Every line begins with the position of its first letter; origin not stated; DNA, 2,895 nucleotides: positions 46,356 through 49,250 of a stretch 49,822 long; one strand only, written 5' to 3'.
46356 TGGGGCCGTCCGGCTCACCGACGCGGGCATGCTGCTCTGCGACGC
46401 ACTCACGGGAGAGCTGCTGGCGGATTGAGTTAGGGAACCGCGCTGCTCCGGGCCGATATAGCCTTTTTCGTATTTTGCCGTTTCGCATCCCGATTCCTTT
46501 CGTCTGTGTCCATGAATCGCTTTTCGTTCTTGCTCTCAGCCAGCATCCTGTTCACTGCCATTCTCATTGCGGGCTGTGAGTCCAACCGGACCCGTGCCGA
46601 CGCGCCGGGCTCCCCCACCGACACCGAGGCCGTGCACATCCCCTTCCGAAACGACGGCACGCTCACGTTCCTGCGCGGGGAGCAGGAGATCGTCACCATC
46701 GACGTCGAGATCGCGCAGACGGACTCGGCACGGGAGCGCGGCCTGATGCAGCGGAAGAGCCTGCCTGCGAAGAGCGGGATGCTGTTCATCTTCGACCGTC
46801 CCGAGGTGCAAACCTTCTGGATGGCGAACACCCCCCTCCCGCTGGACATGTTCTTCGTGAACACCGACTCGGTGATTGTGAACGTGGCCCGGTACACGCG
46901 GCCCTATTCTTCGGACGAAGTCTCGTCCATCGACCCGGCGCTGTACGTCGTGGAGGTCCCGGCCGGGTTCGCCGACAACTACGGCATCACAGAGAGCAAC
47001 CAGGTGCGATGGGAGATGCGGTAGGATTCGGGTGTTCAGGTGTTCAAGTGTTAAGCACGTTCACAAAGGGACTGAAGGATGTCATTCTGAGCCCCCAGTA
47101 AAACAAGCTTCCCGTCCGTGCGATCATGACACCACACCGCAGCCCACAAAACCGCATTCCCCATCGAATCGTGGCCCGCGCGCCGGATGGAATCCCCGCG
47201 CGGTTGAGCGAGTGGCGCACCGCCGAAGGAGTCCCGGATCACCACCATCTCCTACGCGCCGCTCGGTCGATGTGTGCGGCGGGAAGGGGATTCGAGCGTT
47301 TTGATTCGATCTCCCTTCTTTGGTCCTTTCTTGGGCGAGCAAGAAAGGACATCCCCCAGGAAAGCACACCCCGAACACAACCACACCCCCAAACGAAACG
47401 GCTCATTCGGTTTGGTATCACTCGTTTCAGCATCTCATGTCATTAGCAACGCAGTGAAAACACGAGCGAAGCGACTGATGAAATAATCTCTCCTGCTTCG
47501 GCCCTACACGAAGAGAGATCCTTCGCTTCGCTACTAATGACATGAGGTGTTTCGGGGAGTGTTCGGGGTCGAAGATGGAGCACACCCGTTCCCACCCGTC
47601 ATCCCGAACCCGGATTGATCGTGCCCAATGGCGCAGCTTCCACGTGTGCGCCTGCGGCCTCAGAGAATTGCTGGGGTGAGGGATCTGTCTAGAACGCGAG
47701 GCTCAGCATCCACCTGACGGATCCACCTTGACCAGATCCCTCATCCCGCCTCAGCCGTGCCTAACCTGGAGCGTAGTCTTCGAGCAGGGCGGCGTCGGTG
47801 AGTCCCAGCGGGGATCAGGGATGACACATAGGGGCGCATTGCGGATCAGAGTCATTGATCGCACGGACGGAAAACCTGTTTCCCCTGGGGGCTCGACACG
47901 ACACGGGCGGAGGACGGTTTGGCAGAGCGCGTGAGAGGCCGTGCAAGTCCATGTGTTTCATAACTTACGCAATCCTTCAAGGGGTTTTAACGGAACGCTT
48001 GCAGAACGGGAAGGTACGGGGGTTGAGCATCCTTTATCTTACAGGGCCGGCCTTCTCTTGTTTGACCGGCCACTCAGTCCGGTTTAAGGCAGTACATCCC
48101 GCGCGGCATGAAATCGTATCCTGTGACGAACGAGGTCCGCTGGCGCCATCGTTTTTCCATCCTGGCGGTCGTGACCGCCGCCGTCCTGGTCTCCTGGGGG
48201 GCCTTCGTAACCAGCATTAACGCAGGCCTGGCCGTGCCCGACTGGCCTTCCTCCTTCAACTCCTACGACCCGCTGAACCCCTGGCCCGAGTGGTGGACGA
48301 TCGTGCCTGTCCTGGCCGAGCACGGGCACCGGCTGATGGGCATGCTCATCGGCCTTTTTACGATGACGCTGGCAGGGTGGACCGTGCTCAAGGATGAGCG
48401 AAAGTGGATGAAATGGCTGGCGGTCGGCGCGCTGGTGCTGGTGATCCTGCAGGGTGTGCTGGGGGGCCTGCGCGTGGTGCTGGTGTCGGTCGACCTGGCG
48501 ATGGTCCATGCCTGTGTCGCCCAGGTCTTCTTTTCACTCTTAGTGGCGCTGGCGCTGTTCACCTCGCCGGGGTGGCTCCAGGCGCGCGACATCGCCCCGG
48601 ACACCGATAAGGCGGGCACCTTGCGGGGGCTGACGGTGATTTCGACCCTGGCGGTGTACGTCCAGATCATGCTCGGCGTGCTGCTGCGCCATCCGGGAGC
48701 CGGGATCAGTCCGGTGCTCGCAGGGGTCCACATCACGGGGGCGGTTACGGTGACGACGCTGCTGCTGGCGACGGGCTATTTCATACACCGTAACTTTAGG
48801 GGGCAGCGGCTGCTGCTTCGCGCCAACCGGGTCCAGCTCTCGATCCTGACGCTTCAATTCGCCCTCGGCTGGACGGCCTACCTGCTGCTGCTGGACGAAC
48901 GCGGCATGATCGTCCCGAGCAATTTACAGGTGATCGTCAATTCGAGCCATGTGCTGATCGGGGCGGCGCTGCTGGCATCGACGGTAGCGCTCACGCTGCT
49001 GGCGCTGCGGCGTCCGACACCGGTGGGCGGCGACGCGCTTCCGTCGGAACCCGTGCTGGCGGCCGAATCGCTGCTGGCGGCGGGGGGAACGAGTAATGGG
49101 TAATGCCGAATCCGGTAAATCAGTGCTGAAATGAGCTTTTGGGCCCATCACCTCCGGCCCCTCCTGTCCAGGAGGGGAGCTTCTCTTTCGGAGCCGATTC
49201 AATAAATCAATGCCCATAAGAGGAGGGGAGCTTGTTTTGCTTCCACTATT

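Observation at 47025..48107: About 1.1 kb non-coding tract built from nested inverted repeats sharing one centre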

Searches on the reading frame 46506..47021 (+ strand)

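Call 90: search_protein_families(library=pfam, proteins=[window:46506-47021:+], max_evalue=0.001)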
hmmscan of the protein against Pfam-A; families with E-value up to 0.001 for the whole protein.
window:46506-47021:+ (172 aa): 1 family
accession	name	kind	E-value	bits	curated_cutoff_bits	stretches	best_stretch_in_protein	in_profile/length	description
PF02643.20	DUF192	-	2.2e-31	108.3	27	1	65-169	1-96/96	Uncharacterized ACR, COG1430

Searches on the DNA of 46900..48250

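Call 5: search_rna_families(source=window, start=46900, end=48250, threshold=evalue, max_evalue=10)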
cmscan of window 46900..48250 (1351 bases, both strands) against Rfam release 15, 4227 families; matches with E-value up to 10: 4.
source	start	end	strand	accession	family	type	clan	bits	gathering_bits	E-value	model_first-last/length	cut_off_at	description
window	47429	47551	+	RF04002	MIR6143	Gene; miRNA;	-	23.2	75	0.13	1-89/89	no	MIR6143 microRNA precursor family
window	47661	47754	-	RF03461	MIR842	Gene; miRNA;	-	19.2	85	1.1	1-127/127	no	MIR842 microRNA precursor family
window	47434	47546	-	RF04002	MIR6143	Gene; miRNA;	-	19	75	1.7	1-89/89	no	MIR6143 microRNA precursor family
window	48032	48064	-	RF03537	Flavi_TBFV_SL6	Cis-reg;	-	15.4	38.3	2.1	1-45/45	no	Tick-borne Flavivirus short stem-loop SL6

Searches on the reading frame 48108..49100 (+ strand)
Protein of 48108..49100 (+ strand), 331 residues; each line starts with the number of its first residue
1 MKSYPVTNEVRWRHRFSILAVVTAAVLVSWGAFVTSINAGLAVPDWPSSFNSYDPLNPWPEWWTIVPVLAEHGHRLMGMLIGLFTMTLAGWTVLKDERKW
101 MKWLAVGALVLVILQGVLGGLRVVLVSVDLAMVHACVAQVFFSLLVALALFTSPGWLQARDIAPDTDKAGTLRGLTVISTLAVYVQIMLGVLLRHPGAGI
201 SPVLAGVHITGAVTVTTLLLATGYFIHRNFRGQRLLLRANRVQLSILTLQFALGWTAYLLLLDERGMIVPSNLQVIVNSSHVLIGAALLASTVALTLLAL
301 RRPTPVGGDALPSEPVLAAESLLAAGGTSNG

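Call 31: find_related_loci(query=window:48108-49100:+, collection=genome_contigs, flank=4000)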
Query window:48108-49100:+ (331 aa) in genome_contigs; peptide patterns used: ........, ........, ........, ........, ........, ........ (x = any residue, [..] = any of these).
418 stretches matched a pattern; 14 encode a relative of the query (tblastn E <= 1e-3); 14 distinct loci.
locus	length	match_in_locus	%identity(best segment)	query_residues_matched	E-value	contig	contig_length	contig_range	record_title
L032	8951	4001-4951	56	1-302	7e-104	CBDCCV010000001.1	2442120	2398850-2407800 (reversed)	MAG: Salinibacteraceae bacterium isolate b968208b-6219-49ae-8a0c-c223e802f5bf genome assembly, contig: contig_1, whole g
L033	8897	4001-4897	51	3-301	5e-91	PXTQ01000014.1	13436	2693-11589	MAG: Bacteroidetes bacterium QS_8_64_10 qs_8_scaffold_1462, whole genome shotgun sequence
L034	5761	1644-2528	50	9-303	1e-85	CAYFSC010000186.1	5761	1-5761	MAG TPA_asm: uncultured Rhodothermales bacterium isolate ERP107533_co1_177 genome assembly, contig: NODE_17998_length_57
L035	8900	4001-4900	45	2-301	2e-77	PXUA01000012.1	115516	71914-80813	MAG: Bacteroidetes bacterium SW_9_63_38 sw_9_scaffold_35, whole genome shotgun sequence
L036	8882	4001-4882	47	12-305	2e-74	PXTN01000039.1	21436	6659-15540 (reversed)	MAG: Bacteroidetes bacterium QS_3_64_15 qs_3_scaffold_188, whole genome shotgun sequence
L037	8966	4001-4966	44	7-320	1e-74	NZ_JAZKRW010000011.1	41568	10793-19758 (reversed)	MAG: Salinibacter sp. isolate NA-0cm_bin.22 NODE_180_length_41568_cov_25.008190, whole genome shotgun sequence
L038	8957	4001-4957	45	7-324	2e-73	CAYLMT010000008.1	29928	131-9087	MAG TPA_asm: uncultured Salinivenus sp. isolate binchicken_co207_50 genome assembly, contig: NODE_1125_length_29928_cov_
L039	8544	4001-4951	44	8-321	1e-71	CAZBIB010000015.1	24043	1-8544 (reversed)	MAG TPA_asm: uncultured Salinivenus sp. isolate SRP195330_co1_9 genome assembly, contig: NODE_1305_length_24043_cov_9.20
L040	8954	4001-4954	45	12-326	1e-70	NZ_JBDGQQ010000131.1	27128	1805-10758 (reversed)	MAG: Salinibacter sp. isolate DAL-Ass_25_94C1R DAL-Ass_25_94C1R_131, whole genome shotgun sequence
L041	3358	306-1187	44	12-305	4e-69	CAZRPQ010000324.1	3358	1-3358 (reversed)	MAG TPA_asm: uncultured Salinivenus sp. isolate SRP185896_co2_289 genome assembly, contig: NODE_53462_length_3358_cov_15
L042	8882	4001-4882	44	12-305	5e-66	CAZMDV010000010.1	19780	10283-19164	MAG TPA_asm: uncultured Salinivenus sp. isolate SRP185896_co1_270 genome assembly, contig: NODE_1370_length_19780_cov_10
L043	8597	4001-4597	42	3-201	1e-38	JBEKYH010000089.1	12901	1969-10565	MAG: Tepidisphaeraceae bacterium isolate SPRUCE 670 SPRUCE_670_89, whole genome shotgun sequence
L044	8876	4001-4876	45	12-303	2e-70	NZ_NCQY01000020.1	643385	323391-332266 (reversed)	Salinibacter altiplanensis strain AN15 NODE_35_length_643335_cov_90.884689, whole genome shotgun sequence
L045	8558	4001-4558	39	14-201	5e-35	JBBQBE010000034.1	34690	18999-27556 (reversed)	MAG: Tepidisphaerales bacterium isolate Co_metawrap_1388 Cmw_1388_k141_15389584_length_34690_cov_15.3849, whole genome s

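Call 90: search_protein_families(library=pfam, proteins=[window:48108-49100:+], max_evalue=0.001)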
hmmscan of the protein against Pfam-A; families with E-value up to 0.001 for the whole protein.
window:48108-49100:+ (331 aa): 2 families
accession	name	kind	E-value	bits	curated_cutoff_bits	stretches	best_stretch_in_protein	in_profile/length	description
PF02628.20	COX15-CtaA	-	1.3e-16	61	29.9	1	15-200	2-211/322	Cytochrome oxidase assembly protein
PF19728.4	DUF6220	-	0.0002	22.1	29.8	1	74-118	19-63/66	Family of unknown function (DUF6220)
